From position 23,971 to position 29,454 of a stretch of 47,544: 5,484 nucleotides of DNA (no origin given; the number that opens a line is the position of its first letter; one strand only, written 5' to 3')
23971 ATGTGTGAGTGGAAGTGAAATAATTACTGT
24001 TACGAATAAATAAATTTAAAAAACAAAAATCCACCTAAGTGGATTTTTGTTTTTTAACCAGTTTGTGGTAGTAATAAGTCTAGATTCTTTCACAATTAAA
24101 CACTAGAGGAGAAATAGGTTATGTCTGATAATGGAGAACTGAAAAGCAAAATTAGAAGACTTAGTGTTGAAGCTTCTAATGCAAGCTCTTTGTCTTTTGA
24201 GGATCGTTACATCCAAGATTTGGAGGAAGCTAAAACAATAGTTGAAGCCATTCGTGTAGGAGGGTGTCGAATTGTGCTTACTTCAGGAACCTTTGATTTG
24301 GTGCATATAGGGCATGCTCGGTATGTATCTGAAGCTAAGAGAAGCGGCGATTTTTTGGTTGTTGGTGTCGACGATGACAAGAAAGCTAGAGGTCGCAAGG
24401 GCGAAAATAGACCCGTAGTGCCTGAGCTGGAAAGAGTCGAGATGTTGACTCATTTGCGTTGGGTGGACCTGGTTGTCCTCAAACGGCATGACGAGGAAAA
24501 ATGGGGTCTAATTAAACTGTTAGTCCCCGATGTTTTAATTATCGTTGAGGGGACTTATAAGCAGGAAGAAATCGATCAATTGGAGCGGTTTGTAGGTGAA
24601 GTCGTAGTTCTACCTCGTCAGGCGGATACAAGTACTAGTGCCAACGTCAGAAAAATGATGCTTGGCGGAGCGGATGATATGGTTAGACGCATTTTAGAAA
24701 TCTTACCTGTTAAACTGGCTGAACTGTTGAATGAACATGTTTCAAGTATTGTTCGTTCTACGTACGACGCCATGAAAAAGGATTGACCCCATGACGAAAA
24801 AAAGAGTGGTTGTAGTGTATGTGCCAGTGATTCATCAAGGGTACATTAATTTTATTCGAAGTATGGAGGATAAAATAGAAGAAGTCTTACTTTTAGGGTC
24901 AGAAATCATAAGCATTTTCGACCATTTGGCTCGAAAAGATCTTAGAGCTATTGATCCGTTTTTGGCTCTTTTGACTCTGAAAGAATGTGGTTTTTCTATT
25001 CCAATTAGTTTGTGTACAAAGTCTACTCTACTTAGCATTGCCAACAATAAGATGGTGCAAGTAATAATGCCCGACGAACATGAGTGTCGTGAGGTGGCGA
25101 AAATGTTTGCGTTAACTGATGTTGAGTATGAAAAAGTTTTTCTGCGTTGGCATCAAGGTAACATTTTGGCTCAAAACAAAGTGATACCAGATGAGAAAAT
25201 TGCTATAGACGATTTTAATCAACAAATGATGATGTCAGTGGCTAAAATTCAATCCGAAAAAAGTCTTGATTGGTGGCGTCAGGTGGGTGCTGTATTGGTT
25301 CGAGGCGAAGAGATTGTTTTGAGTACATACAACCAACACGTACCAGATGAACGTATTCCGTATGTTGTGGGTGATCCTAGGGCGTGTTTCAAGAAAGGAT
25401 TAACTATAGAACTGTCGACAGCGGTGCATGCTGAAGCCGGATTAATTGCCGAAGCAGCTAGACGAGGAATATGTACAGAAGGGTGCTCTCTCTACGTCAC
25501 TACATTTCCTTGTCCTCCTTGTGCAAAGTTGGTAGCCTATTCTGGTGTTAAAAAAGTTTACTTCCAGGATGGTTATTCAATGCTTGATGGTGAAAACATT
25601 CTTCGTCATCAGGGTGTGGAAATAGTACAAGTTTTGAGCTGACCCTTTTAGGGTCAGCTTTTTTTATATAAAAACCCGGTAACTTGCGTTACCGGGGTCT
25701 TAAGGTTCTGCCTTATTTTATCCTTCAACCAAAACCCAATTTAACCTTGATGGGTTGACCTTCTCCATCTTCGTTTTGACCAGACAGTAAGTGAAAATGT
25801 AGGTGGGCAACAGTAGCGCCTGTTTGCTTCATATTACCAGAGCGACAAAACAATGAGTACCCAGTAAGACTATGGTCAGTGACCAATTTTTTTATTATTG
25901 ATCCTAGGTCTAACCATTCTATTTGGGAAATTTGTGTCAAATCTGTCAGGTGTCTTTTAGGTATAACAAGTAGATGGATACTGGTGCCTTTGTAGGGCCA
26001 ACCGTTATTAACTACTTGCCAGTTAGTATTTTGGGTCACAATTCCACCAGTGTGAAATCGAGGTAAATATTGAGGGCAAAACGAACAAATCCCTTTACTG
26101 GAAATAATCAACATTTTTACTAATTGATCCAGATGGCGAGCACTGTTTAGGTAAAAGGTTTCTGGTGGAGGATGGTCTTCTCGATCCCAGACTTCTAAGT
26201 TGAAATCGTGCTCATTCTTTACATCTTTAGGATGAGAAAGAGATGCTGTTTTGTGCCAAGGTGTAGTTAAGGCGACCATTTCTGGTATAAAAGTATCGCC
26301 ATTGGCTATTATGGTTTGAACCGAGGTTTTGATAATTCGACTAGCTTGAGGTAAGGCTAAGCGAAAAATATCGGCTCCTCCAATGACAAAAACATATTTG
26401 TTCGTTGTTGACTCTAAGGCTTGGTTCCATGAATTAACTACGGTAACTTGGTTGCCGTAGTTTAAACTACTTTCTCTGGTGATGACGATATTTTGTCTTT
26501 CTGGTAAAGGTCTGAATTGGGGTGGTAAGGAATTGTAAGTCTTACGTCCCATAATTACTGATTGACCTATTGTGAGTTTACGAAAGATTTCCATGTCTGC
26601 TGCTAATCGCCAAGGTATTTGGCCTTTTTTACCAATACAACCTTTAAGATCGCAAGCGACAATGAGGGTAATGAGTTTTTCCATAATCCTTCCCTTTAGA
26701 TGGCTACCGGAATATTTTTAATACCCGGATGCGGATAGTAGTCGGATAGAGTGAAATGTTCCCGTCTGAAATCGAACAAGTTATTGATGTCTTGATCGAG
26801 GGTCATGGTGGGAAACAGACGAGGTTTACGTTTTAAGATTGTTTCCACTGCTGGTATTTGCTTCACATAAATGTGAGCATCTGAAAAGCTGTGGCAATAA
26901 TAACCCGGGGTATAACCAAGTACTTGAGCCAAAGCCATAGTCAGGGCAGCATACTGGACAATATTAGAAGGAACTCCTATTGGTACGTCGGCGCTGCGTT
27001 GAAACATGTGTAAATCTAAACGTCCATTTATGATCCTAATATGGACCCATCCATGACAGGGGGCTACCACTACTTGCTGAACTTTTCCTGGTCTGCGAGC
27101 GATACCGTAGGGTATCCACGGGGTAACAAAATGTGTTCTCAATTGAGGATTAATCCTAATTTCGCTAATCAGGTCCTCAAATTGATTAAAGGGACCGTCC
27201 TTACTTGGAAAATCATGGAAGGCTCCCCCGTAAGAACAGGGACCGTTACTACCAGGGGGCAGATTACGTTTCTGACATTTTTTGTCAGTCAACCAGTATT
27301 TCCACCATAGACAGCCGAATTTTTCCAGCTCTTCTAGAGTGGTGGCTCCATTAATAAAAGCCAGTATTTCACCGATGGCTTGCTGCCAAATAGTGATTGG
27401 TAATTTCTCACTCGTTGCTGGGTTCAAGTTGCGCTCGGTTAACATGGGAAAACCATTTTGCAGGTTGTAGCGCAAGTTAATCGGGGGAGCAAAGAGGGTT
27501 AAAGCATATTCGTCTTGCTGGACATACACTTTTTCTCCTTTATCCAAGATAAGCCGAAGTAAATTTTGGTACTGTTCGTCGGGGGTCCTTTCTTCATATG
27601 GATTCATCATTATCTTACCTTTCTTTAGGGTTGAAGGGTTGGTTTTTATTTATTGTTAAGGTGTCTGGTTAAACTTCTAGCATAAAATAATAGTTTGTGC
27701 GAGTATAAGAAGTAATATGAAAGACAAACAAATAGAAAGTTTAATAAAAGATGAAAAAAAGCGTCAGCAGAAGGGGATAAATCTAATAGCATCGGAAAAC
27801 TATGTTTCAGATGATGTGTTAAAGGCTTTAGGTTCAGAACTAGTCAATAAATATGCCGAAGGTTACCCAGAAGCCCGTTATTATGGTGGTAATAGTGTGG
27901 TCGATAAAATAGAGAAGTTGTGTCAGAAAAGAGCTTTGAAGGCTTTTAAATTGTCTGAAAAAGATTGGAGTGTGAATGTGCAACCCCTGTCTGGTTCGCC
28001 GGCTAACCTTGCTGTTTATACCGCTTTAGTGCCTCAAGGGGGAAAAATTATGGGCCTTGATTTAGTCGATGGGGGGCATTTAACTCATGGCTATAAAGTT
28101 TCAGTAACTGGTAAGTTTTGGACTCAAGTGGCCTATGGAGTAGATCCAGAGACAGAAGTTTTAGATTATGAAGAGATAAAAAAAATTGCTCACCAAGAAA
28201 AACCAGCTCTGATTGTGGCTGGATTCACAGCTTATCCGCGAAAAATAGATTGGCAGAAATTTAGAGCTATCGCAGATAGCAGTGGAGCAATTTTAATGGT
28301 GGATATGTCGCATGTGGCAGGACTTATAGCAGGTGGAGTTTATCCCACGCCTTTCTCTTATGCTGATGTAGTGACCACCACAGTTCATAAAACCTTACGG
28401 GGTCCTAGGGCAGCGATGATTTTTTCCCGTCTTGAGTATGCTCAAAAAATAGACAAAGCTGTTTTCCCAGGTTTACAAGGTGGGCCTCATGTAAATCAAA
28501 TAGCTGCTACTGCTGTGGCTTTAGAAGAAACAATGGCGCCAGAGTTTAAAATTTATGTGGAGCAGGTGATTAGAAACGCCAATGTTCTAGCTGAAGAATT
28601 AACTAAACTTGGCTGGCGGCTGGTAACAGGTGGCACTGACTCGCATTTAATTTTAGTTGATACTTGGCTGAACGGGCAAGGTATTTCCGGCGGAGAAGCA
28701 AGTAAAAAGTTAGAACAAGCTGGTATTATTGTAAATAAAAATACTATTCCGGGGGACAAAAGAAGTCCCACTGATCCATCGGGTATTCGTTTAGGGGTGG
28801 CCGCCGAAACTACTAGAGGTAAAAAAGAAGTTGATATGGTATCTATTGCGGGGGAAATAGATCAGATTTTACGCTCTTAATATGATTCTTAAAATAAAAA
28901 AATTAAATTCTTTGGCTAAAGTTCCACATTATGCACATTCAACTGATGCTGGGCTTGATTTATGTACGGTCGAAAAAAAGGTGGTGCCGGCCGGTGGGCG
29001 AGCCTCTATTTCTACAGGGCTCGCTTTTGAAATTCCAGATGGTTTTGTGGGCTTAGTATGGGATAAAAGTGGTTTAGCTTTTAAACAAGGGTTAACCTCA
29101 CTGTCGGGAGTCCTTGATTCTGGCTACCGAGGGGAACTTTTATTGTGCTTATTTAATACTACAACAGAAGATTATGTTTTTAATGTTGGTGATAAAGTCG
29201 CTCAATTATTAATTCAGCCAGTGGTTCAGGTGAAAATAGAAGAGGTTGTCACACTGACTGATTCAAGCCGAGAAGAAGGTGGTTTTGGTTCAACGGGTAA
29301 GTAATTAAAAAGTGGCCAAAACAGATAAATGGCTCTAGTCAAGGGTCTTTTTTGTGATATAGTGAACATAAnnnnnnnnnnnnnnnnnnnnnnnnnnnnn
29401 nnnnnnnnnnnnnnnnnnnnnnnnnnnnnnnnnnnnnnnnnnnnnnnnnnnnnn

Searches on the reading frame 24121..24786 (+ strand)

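Call 58: search_protein_families(library=pfam, proteins=[window:24121-24786:+], max_evalue=0.001)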
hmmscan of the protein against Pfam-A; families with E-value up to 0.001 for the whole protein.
window:24121-24786:+ (221 aa): 1 family
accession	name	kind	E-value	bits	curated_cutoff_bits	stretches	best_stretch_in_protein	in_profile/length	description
PF01467.32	CTP_transf_like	-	1.3e-17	64.7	21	1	54-164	2-111/133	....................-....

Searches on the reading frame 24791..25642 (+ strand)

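Call 58: search_protein_families(library=pfam, proteins=[window:24791-25642:+], max_evalue=0.001)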
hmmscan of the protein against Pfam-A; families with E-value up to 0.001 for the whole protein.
window:24791-25642:+ (283 aa): 2 families
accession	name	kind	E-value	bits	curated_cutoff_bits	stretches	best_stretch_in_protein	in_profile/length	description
PF00383.29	dCMP_cyt_deam_1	-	2.1e-15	56.9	25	1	145-258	5-100/102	Cytidine and deoxycytidylate deaminase zinc-binding region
PF14437.12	MafB19-deam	-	3.9e-11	43.5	27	1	145-260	5-101/142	MafB19-like deaminase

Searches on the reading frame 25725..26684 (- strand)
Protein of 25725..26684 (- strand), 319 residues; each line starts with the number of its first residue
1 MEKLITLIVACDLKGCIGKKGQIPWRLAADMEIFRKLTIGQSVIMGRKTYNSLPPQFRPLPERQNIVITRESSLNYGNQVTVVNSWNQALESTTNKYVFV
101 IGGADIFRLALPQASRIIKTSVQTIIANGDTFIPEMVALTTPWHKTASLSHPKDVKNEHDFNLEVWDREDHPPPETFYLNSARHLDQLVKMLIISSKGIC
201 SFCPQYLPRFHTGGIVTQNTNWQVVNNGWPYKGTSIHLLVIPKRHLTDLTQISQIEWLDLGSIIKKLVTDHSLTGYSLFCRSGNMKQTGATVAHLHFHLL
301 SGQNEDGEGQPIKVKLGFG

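Call 58: search_protein_families(library=pfam, proteins=[window:25725-26684:-], max_evalue=0.001)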
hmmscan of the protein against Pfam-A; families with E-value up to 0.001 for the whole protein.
window:25725-26684:- (319 aa): 3 families
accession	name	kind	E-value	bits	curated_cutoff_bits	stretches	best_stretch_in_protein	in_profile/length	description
PF00186.24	DHFR_1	-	8.1e-46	156.1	25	1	5-168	2-159/159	Dihydrofolate reductase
PF01230.28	HIT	-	1.6e-09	38.7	21.5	1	235-304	26-97/98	HIT domain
PF11969.13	DcpS_C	-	1.5e-06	29.1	24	1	224-303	25-103/114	Scavenger mRNA decapping enzyme C-term binding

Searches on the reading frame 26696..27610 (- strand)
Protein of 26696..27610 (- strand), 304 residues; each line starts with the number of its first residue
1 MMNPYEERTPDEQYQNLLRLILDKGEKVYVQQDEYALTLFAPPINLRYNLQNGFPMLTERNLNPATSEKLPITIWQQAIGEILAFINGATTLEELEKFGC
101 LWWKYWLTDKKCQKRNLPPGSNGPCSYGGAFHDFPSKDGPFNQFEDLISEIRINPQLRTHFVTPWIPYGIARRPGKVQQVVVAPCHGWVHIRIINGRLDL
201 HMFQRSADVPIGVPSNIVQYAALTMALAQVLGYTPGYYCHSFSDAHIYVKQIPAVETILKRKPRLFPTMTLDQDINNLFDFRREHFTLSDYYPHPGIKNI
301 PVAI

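Call 58: search_protein_families(library=pfam, proteins=[window:26696-27610:-], max_evalue=0.001)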
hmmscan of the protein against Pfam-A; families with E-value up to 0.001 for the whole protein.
window:26696-27610:- (304 aa): 1 family
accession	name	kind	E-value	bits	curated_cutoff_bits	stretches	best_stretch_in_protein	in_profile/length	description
PF00303.24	Thymidylat_synt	-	2.4e-56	191.2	24.3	1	12-299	1-262/266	Thymidylate synthase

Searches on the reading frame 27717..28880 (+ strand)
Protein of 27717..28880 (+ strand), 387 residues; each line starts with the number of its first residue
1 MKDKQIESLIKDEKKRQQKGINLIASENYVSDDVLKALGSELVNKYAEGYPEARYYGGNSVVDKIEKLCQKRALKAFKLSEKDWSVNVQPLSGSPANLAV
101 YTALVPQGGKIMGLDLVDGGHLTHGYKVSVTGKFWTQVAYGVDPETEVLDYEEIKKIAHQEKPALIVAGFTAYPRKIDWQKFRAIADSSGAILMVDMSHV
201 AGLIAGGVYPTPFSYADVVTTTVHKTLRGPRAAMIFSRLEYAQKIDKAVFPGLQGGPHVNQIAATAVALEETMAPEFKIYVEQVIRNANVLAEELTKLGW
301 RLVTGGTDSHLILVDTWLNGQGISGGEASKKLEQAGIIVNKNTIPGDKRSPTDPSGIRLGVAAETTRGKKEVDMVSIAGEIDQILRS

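Call 58: search_protein_families(library=pfam, proteins=[window:27717-28880:+], max_evalue=0.001)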
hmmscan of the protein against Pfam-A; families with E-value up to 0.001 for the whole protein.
window:27717-28880:+ (387 aa): 2 families
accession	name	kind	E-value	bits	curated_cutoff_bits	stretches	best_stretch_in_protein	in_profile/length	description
PF00464.25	SHMT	-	7.2e-159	529.1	27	1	2-379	4-397/399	Serine hydroxymethyltransferase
PF00155.27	Aminotran_1_2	-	3.1e-07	30.4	19.7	1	176-366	165-350/361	Aminotransferase class I and II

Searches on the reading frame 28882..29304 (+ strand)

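Call 58: search_protein_families(library=pfam, proteins=[window:28882-29304:+], max_evalue=0.001)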
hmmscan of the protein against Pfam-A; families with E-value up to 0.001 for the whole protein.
window:28882-29304:+ (140 aa): 2 families
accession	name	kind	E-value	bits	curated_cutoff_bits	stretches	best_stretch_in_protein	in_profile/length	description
PF00692.24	dUTPase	-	1.6e-27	96.2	22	1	12-139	3-129/129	dUTPase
PF22769.1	DCD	-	0.00028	21.4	27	1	48-112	86-151/153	dCTP deaminase-like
